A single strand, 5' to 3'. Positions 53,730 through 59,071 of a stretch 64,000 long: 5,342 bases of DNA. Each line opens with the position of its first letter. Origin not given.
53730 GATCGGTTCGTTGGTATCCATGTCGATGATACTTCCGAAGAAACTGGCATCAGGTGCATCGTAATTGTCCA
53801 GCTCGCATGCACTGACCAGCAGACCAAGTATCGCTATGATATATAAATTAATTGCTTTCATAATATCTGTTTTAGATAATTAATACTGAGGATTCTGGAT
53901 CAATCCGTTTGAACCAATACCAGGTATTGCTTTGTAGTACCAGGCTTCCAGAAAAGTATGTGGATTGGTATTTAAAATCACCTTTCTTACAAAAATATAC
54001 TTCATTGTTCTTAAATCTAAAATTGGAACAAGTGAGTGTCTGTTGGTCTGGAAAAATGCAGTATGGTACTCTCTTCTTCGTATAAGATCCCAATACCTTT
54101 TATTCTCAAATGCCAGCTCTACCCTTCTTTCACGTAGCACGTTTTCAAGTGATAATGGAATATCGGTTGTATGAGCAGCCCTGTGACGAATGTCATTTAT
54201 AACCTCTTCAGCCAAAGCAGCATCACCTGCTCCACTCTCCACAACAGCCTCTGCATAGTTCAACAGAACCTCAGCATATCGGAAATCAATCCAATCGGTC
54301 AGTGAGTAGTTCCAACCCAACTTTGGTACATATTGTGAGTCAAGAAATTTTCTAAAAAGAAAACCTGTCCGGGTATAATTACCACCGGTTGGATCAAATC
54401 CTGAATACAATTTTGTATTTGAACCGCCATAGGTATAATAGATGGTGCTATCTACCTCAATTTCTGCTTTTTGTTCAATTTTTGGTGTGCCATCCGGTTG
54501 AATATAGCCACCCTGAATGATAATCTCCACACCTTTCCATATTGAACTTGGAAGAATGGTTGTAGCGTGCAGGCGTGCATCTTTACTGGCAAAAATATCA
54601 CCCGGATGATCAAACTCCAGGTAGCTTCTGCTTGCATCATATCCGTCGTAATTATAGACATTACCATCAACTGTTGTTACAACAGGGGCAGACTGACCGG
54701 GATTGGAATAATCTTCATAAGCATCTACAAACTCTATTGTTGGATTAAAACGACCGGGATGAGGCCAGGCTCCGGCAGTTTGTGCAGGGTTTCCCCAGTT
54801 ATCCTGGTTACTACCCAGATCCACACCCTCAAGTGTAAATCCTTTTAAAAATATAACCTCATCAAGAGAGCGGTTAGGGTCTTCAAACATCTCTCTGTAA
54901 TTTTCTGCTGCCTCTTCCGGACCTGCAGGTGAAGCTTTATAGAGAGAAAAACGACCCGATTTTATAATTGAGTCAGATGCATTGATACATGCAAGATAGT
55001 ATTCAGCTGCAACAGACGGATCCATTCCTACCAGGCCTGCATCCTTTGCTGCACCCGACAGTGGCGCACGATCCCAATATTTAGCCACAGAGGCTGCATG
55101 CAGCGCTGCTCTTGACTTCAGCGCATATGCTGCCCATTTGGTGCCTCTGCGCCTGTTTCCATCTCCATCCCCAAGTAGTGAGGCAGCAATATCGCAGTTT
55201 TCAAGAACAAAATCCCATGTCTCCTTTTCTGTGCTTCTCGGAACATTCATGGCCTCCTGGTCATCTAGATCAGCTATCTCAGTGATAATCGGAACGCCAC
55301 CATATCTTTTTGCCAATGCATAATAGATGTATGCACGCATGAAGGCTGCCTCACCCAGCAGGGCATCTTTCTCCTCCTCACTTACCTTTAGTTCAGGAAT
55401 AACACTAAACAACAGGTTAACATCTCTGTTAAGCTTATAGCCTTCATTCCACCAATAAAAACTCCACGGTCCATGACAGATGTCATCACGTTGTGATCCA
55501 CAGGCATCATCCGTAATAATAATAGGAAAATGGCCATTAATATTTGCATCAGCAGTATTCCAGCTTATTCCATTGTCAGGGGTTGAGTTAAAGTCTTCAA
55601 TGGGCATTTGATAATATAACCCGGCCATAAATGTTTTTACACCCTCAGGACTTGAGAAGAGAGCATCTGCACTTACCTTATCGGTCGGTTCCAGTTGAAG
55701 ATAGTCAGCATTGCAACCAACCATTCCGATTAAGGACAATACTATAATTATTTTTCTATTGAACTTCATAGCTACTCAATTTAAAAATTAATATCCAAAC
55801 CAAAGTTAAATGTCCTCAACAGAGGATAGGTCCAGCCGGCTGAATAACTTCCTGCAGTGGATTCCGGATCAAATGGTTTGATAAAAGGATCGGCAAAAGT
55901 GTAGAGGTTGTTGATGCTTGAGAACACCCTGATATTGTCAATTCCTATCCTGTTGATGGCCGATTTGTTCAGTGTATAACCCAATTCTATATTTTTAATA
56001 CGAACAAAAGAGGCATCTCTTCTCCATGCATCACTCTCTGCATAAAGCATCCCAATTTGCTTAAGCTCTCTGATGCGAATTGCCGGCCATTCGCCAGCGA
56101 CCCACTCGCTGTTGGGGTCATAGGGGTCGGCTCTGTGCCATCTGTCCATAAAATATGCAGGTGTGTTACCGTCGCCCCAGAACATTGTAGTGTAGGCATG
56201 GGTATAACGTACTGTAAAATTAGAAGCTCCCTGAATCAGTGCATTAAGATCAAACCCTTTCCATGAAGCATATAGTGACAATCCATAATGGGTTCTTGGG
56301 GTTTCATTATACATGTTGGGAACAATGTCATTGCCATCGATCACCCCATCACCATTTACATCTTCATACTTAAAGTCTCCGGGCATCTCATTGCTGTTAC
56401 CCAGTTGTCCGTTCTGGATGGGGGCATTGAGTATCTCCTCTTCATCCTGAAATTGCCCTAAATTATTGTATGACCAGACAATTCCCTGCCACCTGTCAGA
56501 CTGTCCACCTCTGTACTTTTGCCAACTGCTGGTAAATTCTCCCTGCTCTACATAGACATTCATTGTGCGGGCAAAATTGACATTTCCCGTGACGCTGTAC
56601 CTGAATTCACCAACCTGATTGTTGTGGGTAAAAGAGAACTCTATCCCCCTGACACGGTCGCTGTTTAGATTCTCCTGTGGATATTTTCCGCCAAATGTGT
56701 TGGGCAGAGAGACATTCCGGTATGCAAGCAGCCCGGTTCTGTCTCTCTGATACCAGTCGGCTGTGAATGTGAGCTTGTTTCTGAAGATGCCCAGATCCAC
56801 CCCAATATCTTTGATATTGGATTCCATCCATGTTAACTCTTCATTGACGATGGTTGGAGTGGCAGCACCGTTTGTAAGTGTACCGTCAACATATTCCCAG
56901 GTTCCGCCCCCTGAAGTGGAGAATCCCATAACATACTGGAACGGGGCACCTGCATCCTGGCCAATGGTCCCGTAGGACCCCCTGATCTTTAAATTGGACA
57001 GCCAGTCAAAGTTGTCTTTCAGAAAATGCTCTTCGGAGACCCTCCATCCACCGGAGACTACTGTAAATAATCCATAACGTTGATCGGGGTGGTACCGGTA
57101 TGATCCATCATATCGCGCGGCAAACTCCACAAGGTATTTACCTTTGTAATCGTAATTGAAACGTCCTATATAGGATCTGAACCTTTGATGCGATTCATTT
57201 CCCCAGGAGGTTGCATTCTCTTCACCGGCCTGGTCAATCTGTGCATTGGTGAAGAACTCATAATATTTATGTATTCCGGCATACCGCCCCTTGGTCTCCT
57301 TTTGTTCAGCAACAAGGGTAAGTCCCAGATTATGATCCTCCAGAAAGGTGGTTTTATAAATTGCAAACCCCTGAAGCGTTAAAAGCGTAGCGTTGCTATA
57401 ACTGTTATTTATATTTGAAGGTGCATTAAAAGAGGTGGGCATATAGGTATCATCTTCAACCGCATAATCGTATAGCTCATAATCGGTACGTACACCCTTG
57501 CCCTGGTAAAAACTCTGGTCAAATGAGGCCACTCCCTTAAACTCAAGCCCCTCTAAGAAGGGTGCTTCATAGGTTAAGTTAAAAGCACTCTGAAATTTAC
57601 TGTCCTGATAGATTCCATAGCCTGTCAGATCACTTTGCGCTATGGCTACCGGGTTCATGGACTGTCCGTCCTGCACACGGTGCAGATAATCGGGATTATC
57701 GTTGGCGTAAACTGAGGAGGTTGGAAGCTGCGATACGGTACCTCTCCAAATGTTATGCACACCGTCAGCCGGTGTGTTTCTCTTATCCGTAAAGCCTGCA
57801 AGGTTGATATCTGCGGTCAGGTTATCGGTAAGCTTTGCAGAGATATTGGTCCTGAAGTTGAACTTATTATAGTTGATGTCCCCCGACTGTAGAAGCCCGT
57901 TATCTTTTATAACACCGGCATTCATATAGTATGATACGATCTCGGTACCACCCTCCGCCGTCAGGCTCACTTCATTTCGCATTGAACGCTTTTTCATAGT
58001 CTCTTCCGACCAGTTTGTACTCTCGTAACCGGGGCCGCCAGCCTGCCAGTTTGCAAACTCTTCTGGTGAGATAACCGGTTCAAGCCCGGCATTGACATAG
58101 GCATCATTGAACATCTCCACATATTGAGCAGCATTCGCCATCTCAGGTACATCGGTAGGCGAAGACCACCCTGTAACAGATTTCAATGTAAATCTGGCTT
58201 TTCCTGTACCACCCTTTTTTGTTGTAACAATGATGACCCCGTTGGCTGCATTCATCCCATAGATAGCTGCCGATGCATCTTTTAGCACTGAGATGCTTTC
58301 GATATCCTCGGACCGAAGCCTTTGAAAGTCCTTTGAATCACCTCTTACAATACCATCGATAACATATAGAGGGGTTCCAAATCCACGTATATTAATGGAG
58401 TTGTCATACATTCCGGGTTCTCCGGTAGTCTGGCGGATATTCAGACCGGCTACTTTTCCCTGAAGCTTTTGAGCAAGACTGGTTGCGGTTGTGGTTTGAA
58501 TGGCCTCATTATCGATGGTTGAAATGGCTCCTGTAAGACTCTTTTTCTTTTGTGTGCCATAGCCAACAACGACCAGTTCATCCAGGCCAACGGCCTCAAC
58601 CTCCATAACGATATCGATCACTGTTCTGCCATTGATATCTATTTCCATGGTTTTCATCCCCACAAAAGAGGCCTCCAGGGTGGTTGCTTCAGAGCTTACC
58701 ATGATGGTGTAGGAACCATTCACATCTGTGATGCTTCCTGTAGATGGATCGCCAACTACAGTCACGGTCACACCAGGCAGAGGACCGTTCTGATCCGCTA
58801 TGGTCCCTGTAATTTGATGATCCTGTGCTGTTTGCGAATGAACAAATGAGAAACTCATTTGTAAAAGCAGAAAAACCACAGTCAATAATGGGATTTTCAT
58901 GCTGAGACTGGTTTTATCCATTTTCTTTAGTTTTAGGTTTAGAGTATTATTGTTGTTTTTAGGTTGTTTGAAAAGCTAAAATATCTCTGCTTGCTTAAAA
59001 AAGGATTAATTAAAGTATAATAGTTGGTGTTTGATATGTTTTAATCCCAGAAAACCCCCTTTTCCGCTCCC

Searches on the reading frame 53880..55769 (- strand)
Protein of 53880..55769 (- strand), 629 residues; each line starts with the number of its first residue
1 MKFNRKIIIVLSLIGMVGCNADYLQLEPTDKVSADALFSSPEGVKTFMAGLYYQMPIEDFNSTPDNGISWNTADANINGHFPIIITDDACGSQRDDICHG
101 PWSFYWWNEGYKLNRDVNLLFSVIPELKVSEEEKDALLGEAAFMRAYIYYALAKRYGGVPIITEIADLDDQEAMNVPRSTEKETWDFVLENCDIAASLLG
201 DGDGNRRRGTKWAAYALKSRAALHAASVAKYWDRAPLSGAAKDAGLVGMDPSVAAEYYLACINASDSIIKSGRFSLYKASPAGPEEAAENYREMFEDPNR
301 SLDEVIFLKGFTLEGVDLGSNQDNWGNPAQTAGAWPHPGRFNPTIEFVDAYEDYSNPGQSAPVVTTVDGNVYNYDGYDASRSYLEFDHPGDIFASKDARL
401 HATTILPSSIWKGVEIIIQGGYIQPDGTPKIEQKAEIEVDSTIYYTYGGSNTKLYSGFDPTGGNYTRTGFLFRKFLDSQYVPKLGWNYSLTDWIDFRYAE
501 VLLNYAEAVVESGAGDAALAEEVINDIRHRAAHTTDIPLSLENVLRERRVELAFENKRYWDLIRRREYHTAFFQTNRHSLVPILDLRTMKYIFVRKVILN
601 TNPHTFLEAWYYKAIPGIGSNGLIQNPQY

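Call 9: search_protein_families(library=pfam, proteins=[window:53880-55769:-], max_evalue=0.001)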
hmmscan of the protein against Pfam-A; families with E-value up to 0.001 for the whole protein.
window:53880-55769:- (629 aa): 2 families
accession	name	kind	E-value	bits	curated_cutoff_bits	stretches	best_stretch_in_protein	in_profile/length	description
PF07980.17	SusD_RagB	-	5.5e-33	115.3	23.1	1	320-578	19-247/297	SusD family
PF14322.12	SusD-like_3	-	3.8e-20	73.4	27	1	22-222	1-190/191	Starch-binding associating with outer membrane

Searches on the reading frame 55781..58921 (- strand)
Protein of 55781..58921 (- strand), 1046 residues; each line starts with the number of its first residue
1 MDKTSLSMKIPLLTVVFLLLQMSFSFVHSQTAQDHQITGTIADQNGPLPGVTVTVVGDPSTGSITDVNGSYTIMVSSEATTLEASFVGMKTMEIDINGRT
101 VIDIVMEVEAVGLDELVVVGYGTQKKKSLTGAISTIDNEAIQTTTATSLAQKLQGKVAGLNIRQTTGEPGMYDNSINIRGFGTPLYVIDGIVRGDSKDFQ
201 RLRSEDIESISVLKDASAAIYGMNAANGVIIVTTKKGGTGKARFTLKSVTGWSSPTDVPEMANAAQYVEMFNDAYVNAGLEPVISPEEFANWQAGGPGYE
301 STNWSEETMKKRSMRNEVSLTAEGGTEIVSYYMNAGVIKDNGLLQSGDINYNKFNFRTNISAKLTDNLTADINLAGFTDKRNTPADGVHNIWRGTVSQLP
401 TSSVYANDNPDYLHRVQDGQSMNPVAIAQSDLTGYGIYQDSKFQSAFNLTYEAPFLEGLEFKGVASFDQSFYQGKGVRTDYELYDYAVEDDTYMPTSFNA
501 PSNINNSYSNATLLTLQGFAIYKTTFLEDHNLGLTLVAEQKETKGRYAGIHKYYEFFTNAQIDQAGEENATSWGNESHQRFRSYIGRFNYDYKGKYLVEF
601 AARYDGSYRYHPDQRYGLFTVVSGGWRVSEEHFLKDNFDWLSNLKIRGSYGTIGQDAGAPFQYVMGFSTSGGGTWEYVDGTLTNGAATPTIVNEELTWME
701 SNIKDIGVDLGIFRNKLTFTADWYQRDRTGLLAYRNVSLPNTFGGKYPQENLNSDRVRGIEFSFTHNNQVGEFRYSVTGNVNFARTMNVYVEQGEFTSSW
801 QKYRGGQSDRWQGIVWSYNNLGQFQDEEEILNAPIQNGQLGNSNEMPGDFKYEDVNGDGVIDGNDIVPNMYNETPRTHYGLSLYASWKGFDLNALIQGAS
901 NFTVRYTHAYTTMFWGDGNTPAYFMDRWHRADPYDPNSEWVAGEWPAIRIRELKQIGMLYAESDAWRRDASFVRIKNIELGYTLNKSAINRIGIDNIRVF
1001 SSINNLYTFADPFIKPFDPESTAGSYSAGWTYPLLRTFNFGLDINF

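Call 9: search_protein_families(library=pfam, proteins=[window:55781-58921:-], max_evalue=0.001)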
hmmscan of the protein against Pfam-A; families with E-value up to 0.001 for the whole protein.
window:55781-58921:- (1046 aa): 2 families
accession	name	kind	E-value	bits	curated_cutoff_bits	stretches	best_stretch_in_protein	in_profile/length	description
PF07715.20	Plug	-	2.2e-20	73.6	23.9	1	126-229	2-107/107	TonB-dependent Receptor Plug Domain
PF13715.12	CarbopepD_reg_2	-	5e-13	49.3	32.2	1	37-118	1-88/88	CarboxypepD_reg-like domain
